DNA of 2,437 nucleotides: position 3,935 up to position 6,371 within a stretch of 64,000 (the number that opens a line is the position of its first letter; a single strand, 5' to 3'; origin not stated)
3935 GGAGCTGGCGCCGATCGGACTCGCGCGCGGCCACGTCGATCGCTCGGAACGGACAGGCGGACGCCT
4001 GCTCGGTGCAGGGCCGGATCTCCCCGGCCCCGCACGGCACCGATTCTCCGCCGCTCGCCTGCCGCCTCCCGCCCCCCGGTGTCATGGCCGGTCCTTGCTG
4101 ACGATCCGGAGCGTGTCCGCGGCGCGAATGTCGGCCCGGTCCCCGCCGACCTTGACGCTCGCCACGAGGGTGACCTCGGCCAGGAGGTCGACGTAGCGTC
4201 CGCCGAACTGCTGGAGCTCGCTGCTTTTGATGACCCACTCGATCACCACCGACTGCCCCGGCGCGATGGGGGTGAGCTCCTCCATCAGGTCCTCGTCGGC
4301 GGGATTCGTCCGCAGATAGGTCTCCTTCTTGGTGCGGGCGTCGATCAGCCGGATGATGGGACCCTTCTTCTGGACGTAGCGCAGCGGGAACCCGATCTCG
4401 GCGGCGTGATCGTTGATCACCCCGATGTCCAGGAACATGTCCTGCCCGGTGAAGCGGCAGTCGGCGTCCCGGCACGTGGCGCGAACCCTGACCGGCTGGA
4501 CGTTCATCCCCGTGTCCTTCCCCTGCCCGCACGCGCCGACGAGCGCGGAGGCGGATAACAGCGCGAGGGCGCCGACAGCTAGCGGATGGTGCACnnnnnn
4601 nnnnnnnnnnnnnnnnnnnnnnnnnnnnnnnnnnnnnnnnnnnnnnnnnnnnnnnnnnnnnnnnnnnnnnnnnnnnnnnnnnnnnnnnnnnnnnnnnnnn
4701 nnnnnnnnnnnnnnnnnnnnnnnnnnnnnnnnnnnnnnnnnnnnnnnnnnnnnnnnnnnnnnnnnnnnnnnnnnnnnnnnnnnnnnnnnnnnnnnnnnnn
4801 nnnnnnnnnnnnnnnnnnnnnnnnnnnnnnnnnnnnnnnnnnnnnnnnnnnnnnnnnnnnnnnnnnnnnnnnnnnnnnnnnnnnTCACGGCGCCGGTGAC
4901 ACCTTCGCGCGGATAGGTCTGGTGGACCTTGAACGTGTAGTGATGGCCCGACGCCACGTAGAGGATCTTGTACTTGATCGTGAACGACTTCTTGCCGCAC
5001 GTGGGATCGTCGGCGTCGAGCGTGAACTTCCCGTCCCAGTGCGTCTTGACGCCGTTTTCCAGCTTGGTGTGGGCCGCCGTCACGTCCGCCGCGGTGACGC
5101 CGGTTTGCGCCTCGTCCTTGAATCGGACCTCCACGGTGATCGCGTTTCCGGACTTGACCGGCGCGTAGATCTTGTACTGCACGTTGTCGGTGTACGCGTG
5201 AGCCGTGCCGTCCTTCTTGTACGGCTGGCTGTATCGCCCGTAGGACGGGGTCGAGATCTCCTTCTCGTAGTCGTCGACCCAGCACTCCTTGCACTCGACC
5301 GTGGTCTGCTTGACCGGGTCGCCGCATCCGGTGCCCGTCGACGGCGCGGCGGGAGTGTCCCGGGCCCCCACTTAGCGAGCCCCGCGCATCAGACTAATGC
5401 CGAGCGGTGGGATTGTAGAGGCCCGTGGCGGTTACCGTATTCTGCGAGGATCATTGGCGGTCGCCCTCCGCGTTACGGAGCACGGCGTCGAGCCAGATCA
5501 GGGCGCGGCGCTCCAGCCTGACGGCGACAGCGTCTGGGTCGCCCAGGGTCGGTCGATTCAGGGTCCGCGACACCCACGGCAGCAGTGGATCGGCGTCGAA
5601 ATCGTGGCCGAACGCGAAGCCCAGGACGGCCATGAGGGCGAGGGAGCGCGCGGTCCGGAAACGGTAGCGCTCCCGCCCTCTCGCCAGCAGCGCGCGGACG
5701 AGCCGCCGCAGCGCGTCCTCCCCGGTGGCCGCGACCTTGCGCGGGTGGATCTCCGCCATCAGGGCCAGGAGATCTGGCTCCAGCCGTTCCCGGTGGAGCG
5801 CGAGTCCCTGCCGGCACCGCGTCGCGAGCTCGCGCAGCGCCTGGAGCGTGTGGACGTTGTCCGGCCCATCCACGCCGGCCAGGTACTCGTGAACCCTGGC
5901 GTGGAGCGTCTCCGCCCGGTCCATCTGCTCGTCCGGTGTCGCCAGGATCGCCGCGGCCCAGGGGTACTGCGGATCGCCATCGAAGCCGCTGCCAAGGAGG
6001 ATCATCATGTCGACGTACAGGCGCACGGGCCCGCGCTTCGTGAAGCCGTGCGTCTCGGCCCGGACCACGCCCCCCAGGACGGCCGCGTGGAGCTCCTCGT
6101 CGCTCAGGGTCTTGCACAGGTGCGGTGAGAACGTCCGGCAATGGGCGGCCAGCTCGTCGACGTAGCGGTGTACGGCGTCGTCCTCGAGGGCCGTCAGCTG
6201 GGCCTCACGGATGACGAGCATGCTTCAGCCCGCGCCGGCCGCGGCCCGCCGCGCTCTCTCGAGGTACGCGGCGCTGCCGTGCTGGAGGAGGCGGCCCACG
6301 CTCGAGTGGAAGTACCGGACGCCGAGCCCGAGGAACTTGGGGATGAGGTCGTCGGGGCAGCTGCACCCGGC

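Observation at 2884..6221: Five translationally coupled genes (HEFGH metallopeptidase, lipoprotein, DUF4123-like chaperone, two unknowns) inserted in a catabolic operon with no T6SS core nearby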

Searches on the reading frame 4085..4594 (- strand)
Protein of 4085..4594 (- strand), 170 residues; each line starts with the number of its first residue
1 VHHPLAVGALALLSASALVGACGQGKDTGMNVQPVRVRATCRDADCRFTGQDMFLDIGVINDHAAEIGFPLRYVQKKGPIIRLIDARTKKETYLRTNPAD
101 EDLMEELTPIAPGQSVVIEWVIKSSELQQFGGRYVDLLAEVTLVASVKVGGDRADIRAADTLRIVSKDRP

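Call 7: search_protein_families(library=pfam, max_evalue=1, proteins=[window:4085-4594:-])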
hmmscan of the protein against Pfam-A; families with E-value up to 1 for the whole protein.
seq(170 aa): 0 families

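Call 46: search_protein_families(library=ncbifam, max_evalue=0.1, proteins=[window:4085-4594:-])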
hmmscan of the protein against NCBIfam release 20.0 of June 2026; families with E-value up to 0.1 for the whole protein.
window:4085-4594:- (170 aa): 1 family
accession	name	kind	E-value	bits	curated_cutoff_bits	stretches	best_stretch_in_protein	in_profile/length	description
NF047847.2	SS_mature_LptM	equivalog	0.065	13.3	27.7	0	1-24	1-22/31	LPS translocon maturation chaperone LptM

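Call 96: search_solved_structures(query=A5, max_evalue=10, show_alignments=2)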
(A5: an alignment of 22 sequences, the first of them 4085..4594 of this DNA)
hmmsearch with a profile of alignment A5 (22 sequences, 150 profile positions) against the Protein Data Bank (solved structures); distinct sequences matched with E-value up to 10: 1.
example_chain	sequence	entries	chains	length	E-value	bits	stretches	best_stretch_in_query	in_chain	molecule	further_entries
6nuk_A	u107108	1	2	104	0.67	12.7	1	29-104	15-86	Ferredog-Diesel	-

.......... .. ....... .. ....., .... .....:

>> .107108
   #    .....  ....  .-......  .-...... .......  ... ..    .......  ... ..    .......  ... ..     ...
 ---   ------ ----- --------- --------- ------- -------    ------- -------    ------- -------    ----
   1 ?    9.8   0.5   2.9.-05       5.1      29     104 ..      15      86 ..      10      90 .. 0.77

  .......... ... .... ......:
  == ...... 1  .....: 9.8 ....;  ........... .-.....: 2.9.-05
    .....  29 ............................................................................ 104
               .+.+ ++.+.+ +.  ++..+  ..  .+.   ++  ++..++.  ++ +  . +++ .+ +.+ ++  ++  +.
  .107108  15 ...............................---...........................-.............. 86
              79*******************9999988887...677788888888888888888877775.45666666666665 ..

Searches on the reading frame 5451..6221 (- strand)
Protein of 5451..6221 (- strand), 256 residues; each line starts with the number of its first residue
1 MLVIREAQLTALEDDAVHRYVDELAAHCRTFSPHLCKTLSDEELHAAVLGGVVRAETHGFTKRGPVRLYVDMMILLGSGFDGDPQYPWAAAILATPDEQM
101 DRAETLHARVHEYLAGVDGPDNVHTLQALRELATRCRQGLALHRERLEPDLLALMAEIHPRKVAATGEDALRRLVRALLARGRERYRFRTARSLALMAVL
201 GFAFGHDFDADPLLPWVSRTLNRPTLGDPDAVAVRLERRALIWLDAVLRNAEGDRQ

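Call 7: search_protein_families(library=pfam, max_evalue=1, proteins=[window:5454-6221:-])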
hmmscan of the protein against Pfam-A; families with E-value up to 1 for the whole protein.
seq(256 aa): 2 families
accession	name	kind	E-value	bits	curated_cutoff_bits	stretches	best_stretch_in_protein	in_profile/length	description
PF13424.12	TPR_12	-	0.011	16.3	30.1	1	95-138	14-57/77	Tetratricopeptide repeat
PF02479.21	Herpes_IE68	-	0.14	12.2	21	1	129-199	17-88/134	Herpesvirus immediate early protein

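Call 30: find_homologous_proteins(query=window:5454-6221:-)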
Query window:5454-6221:- (256 aa): 89 proteins with E <= 0.001 among 8000 candidates.
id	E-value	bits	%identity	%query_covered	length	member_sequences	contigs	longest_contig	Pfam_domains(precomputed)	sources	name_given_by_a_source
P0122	2.4e-162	556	98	100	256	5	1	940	-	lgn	-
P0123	6.3e-103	362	66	99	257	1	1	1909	-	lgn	-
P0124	2.9e-97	343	64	98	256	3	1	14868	-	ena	-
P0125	1.0e-93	332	60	99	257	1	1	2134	-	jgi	jgi:hypothetical protein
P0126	1.7e-91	324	60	98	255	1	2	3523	-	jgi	jgi:hypothetical protein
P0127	1.6e-89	318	59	98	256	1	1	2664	-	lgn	-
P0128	9.6e-86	305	56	99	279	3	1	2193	-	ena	-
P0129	4.7e-85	303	56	98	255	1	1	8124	-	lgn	-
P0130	6.3e-85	303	57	99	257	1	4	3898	-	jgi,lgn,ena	-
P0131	2.8e-84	301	55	99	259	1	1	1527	-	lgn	-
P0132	9.9e-84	299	60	98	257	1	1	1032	-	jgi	jgi:hypothetical protein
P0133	2.2e-83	298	55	98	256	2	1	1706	-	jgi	jgi:hypothetical protein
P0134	8.1e-83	296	54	99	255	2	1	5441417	-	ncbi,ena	-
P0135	3.7e-82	294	58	98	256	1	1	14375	-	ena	-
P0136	3.8e-82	294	55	99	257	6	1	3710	-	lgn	-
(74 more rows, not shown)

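Call 44: predict_structure(alignment_id=A2)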
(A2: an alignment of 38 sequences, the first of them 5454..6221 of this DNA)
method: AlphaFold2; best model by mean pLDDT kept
length: 256 residues; sequences in the alignment: 38
mean_pLDDT: 93.6   pTM: 0.88
mean pLDDT of the five models: 93.6, 93.4, 93.2, 93.1, 92.3
residues with pLDDT >= 90: 217; 70-90: 32; 50-70: 7; < 50: 0
segments of 3 or more residues with pLDDT < 50: none
pLDDT, mean of each block of 10 residues (from residue 1): 76 90 97 91 97 97 97 97 97 97 98 95 93 91 93 97 97 98 96 96 96 95 87 95 90 69
secondary structure, 60 per line:
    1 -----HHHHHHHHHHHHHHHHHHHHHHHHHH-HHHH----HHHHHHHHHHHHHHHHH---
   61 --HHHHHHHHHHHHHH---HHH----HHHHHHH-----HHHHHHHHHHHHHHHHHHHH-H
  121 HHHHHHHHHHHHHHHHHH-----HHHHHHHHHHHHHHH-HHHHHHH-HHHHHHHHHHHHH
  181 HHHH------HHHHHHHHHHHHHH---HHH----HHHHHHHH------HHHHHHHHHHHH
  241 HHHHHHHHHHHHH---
elements in order: H6-31 H33-36 H41-57 H63-76 H87-93 H99-118 H120-138 H144-158 H160-166 H168-184 H191-204 H215-222 H229-253

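Call 46: search_protein_families(library=ncbifam, max_evalue=0.1, proteins=[window:5454-6221:-])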
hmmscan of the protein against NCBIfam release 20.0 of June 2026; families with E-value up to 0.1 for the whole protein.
window:5454-6221:- (256 aa): 1 family
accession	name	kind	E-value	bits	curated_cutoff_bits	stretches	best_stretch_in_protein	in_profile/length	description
NF041273.1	GlcN_kinase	equivalog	0.0088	15.3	550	1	69-122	110-159/391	glucosamine kinase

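Call 52: fold_search(model_id=the predicted structure, library=pdb)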
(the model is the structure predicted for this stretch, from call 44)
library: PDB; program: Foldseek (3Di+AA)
matches with E <= 10: 85; with E <= 0.001: 0
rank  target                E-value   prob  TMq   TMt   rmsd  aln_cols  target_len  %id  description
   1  8oyy_B                9.8e-01  0.10  0.17  0.18  18.1       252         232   14  De novo designed soluble GPCR-like fold GLF_32 (released 2023-10-18)
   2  5cwf_C                1.8e+00  0.06  0.13  0.16  17.4       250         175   15  Crystal structure of de novo designed helical repeat protein DHR8 (released 2015-12-16)
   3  4osr_B                2.1e+00  0.05  0.15  0.10  17.3       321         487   14  Crystal structure of the S505K mutant of TAL effector dHax3 (released 2014-05-28)
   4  8ejc_R                2.2e+00  0.05  0.17  0.16  17.6       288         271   13  Structure of FFAR1-Gq complex bound to TAK-875 (released 2023-05-24)
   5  8oyy_A                2.3e+00  0.08  0.18  0.19  17.4       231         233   15  De novo designed soluble GPCR-like fold GLF_32 (released 2023-10-18)
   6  9r8g_B                2.5e+00  0.97  0.35  0.31   2.6       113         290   14  Pseudomonas putida Pore-Forming Toxin Tke5 in complex with its cognate Type VI adaptor protein Tap3 (released 2026-01-14)
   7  4oss_B                2.5e+00  0.06  0.18  0.12  16.1       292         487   16  Crystal structure of the S505Q mutant of TAL effector dHax3 (released 2014-05-28)
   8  4gjp_B                2.8e+00  0.07  0.19  0.12  15.5       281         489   16  Crystal structure of the TAL effector dHax3 bound to dsDNA containing repetitive methyl-CpG (released 2012-10-03)
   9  1l6n_MODEL_1_A        2.9e+00  0.03  0.12  0.12  19.2       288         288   12  STRUCTURE OF THE N-TERMINAL 283-RESIDUE FRAGMENT OF THE HIV-1 GAG POLYPROTEIN (released 2002-06-26)
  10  6xbz_I                3.2e+00  0.08  0.20  0.18  19.4       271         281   14  Structure of the human CDK-activating kinase (released 2020-09-09)
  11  9k80_A                3.2e+00  0.06  0.18  0.18  18.8       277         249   13  Cryo-EM structure of designed zinc-induced filament Fiber-n6-Zn1-HEHE-5 (released 2025-10-29)
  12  4ost_B                3.2e+00  0.04  0.17  0.10  16.3       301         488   16  Crystal structure of the S505C mutant of TAL effector dHax3 (released 2014-05-28)
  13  4xzy_A                3.2e+00  0.02  0.12  0.06  22.8       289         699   14  Crystal structure of dipeptidyl peptidase 11 (DPP11) from Porphyromonas gingivalis (released 2015-07-15)
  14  5a7d_R                3.3e+00  0.05  0.19  0.17  19.4       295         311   14  Tetrameric assembly of LGN with Inscuteable (released 2016-08-03)
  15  9csk_A                3.5e+00  0.06  0.17  0.18  16.1       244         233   11  Crystal structure of CDK4 cyclin D1 in complex with atirmociclib (released 2025-03-26)
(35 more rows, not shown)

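Call 55: search_solved_structures(query=A2, max_evalue=10, show_alignments=1)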
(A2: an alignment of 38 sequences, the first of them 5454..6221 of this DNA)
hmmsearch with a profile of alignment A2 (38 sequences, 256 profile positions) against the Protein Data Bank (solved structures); distinct sequences matched with E-value up to 10: 8.
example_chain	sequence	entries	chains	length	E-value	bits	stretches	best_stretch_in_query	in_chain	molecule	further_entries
2n29_A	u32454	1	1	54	0.081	15.6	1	37-78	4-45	Protein Vpu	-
2n28_A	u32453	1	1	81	0.22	14.1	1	36-78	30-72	Protein Vpu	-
7dgu_A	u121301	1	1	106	0.33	13.6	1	124-187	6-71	de novo designed protein H4A1R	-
5hwa_A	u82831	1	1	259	0.42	13.2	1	46-142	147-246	Chitosanase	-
1qgi_A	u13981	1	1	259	0.46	13.1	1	46-142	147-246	PROTEIN (CHITOSANASE)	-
6jxa_A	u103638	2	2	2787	1.1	11.9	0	69-142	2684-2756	Serine/threonine-protein kinase TEL1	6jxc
8vd8_B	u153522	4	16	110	1.4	11.5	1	122-194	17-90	Connector | Head-tail connector protein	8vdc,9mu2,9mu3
2d05_A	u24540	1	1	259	1.5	11.4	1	46-140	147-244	Chitosanase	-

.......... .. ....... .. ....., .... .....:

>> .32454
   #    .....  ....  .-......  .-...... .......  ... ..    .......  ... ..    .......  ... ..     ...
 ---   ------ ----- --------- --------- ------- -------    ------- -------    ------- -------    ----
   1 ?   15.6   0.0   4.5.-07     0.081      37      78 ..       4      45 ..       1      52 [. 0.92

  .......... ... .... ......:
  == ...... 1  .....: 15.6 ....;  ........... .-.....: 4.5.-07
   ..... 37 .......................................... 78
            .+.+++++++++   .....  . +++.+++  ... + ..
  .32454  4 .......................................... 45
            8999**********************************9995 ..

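Call 92: find_encoding_contigs(protein=P0124, flank=10000, max_places=2)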
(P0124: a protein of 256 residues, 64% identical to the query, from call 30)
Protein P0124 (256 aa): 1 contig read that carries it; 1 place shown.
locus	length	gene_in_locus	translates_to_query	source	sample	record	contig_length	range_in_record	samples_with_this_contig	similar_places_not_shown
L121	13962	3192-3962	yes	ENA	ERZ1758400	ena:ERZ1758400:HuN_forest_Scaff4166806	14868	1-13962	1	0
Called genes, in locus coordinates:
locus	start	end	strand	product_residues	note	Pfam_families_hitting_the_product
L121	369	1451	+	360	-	PF25183:OMP_b-brl_4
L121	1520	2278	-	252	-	PF00174:Oxidored_molyb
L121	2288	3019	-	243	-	PF01292:Ni_hydr_CYTB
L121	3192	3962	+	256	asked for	-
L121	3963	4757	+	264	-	-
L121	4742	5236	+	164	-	-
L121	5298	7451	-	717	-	PF00378:ECH_1, PF16113:ECH_2, PF02737:3HCDH_N, PF00725:3HCDH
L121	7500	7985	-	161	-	-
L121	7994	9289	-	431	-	-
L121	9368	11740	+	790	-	PF00069:Pkinase, PF01636:APH (faint), PF03109:ABC1 (faint), PF07714:PK_Tyr_Ser-Thr, PF13428:TPR_14 (faint), PF07719:TPR_2 (faint), PF13432:TPR_16 (weak), PF14559:TPR_19 (weak), +4 more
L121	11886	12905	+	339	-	PF16697:Yop-YscD_cpl, PF00498:FHA, PF13503:DUF4123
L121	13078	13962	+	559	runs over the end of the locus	PF05496:RuvB_N (faint), PF13177:DNA_pol3_delta2, PF00004:AAA, PF13401:AAA_22 (weak), PF22608:DNAX_ATPase_lid, PF12169:DNA_pol3_gamma3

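Call 102: find_encoding_contigs(protein=window:5451-6221:-, flank=10000, max_places=4)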
Protein window:5451-6221:- (256 aa): no gene with exactly this product is on record in the collection.
